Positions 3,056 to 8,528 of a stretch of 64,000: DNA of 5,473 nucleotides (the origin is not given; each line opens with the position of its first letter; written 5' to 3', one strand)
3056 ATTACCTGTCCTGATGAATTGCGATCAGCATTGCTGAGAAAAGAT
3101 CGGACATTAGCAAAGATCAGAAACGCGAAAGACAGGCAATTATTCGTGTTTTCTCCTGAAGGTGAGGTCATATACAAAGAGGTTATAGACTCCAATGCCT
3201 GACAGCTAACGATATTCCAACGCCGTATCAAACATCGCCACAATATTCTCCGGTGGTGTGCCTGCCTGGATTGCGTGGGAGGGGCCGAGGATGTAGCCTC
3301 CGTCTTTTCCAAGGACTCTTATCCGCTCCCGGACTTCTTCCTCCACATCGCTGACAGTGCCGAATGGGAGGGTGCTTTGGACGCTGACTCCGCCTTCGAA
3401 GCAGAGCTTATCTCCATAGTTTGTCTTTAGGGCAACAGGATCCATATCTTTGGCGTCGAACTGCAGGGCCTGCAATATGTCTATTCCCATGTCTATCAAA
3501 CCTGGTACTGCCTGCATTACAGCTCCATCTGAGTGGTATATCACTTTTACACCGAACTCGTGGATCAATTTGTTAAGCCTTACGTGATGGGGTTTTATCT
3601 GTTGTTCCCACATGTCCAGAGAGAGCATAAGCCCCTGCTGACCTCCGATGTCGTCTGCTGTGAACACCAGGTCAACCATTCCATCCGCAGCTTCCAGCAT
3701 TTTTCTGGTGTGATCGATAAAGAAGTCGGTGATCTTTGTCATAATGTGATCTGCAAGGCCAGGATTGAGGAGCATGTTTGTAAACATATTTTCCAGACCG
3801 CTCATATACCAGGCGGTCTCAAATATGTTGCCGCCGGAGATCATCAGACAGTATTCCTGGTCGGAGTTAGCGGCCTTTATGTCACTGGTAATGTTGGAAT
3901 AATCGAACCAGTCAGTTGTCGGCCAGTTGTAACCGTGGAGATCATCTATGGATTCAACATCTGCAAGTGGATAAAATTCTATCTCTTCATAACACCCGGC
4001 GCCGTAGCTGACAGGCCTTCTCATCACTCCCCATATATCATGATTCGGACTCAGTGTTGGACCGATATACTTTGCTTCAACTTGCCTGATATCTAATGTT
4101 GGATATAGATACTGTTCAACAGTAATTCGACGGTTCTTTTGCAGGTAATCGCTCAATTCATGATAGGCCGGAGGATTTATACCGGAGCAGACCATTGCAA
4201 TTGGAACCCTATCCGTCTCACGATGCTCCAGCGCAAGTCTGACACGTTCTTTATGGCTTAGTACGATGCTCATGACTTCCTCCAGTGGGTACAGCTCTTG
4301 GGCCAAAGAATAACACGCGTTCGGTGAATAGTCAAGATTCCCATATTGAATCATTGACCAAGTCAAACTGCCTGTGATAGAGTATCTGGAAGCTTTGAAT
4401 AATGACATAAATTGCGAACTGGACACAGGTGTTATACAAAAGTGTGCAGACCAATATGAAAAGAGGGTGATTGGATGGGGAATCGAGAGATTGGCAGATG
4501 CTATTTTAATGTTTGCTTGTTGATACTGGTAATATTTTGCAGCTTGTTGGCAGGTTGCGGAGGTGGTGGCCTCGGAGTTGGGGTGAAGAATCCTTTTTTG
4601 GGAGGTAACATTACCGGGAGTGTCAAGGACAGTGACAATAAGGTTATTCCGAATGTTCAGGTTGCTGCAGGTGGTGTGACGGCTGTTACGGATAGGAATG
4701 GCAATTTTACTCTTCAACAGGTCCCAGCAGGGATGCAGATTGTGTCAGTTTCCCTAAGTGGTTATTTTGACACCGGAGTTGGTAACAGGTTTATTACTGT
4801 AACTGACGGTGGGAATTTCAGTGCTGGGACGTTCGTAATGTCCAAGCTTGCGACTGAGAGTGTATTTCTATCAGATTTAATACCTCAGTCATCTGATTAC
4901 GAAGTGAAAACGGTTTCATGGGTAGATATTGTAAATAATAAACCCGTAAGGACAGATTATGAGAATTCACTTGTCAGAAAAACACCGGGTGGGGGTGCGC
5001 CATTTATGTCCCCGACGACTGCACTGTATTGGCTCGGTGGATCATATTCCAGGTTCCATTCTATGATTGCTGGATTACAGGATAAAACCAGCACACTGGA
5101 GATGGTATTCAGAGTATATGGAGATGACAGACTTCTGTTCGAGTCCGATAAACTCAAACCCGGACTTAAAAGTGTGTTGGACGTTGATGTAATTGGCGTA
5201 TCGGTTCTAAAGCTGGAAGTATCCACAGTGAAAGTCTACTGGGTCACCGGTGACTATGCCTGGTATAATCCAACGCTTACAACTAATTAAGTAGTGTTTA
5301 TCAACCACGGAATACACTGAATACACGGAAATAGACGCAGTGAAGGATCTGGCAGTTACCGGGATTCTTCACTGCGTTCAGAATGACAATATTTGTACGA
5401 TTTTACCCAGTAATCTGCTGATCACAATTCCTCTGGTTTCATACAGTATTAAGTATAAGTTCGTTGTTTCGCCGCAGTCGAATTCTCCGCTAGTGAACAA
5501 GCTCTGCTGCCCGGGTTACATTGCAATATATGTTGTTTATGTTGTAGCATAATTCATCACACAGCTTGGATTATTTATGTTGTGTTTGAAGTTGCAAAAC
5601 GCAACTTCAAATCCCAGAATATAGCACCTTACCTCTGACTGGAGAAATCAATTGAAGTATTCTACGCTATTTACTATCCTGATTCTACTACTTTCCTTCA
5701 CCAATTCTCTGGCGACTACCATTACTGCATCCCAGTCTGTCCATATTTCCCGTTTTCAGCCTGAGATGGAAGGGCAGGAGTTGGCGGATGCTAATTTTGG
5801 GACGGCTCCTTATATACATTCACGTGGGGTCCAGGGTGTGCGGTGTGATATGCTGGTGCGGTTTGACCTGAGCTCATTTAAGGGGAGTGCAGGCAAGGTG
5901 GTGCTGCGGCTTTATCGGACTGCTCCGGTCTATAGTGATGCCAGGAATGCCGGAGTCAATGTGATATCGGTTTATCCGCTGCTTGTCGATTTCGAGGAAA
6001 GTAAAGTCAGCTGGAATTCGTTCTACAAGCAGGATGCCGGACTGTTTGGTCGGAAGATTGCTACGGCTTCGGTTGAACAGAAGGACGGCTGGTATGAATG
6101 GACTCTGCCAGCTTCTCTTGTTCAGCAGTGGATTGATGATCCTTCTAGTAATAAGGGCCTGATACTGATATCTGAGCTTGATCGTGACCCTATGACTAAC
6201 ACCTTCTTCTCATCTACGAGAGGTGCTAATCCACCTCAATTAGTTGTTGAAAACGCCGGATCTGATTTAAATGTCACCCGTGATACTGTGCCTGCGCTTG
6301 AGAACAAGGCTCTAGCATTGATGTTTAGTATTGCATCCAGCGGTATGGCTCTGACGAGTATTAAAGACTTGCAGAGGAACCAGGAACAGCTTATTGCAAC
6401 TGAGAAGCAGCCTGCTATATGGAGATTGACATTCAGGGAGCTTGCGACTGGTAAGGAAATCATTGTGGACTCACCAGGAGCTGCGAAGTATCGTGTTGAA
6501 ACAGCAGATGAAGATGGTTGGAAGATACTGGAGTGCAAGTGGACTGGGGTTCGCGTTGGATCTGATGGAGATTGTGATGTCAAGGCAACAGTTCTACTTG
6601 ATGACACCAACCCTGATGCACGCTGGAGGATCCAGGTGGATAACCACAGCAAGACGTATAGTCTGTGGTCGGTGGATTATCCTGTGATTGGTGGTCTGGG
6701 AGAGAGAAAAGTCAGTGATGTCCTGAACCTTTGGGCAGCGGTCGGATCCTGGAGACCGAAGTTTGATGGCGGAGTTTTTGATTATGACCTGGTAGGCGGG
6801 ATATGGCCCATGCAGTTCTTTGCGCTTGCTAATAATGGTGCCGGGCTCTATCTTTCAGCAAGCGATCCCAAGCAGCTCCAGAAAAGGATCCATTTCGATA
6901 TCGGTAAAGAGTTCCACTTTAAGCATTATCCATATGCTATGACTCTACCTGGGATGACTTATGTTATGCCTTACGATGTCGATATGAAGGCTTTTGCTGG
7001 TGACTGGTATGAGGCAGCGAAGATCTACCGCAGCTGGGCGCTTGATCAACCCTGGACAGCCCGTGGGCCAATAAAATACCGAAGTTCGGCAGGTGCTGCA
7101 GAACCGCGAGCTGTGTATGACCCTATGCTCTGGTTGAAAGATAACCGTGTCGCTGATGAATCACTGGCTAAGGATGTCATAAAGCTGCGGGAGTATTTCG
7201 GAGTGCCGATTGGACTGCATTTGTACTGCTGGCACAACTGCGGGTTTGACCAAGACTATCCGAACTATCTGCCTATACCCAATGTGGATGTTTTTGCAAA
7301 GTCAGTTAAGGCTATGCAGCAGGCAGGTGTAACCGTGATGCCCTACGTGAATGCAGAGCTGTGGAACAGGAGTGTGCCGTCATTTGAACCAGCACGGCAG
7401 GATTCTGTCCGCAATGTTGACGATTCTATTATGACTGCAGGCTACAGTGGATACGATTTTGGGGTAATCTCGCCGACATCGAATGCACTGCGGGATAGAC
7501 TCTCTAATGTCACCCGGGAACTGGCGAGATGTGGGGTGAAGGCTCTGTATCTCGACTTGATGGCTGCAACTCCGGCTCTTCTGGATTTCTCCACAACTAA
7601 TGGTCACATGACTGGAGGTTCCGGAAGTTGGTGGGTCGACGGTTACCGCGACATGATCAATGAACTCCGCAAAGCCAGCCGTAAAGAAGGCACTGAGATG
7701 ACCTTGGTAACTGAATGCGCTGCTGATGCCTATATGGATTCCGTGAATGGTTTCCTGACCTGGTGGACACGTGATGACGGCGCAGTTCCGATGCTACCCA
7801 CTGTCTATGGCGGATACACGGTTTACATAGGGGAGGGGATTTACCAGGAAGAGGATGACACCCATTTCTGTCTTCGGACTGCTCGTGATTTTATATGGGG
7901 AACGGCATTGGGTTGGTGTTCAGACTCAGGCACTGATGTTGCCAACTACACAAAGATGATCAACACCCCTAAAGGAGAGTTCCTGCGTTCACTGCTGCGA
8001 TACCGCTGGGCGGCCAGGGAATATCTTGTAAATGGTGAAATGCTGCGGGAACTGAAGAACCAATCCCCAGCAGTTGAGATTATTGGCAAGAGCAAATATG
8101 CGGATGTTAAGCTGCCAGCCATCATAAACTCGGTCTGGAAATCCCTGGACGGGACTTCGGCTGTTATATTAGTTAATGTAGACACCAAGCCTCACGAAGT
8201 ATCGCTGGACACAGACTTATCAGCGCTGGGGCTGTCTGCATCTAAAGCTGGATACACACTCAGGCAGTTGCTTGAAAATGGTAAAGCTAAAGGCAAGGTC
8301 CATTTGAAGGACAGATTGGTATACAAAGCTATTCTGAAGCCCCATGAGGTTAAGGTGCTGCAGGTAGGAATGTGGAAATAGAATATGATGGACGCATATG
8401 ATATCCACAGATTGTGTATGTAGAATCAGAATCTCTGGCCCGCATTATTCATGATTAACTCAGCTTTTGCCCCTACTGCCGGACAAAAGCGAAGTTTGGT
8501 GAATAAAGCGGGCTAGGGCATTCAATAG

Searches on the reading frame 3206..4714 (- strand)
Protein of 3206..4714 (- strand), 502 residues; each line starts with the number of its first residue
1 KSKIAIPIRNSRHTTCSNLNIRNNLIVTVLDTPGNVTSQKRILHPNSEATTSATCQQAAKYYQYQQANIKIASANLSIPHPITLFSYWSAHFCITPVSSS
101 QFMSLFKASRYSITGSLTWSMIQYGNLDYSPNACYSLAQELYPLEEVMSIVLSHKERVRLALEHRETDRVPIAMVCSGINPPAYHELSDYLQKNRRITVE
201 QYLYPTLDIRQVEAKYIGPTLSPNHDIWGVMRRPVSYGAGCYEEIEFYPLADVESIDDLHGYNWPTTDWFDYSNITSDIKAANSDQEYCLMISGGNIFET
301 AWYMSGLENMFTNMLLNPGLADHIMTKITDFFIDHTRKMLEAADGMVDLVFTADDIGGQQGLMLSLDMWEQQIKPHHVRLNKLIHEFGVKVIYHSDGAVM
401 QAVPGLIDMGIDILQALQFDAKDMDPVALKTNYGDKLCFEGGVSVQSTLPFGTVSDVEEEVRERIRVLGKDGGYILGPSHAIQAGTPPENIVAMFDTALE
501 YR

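Call 46: search_protein_families(library=pfam, proteins=[window:3206-4714:-], max_evalue=0.0001)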
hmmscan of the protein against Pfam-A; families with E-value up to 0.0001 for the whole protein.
window:3206-4714:- (502 aa): 1 family
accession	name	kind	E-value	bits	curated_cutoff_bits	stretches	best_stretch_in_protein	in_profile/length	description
PF01208.23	URO-D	-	1.4e-22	80.7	23.9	1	295-500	144-345/346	Uroporphyrinogen decarboxylase (URO-D)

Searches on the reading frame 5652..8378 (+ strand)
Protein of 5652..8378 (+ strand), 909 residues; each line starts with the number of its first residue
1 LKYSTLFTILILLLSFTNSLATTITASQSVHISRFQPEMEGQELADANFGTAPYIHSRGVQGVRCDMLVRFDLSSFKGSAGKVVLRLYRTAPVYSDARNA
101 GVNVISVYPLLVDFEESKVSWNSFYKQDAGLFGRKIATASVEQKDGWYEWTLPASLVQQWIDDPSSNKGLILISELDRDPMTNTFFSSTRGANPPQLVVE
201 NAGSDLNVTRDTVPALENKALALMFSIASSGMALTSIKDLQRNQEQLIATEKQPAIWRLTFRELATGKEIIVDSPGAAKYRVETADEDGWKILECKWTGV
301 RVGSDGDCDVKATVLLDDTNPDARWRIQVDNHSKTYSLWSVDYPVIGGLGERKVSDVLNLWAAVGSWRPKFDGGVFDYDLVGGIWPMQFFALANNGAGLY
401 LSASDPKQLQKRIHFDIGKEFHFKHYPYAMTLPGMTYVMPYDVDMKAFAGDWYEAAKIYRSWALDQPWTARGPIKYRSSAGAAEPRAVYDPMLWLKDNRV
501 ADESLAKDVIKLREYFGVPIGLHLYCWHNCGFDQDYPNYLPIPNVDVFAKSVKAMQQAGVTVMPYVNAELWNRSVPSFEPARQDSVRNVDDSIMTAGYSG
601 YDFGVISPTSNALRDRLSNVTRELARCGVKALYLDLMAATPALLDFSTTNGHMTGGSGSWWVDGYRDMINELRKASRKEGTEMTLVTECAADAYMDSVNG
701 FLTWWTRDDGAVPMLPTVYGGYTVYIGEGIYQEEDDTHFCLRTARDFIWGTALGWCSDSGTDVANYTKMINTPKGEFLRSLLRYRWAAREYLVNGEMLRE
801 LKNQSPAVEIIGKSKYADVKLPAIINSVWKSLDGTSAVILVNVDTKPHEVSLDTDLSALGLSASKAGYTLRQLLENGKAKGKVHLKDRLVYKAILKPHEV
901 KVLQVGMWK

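Call 46: search_protein_families(library=pfam, proteins=[window:5652-8378:+], max_evalue=0.0001)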
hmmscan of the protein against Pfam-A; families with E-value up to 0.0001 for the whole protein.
window:5652-8378:+ (909 aa): 2 families
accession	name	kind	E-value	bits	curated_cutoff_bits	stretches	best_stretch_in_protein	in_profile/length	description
PF19773.5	DUF6259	-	7.1e-59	199.8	28.7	1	438-727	2-297/300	Domain of unknown function (DUF6259)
PF24517.2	CBM96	-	1.4e-08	35.2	26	1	44-200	18-163/164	Carbohydrate-binding module family 96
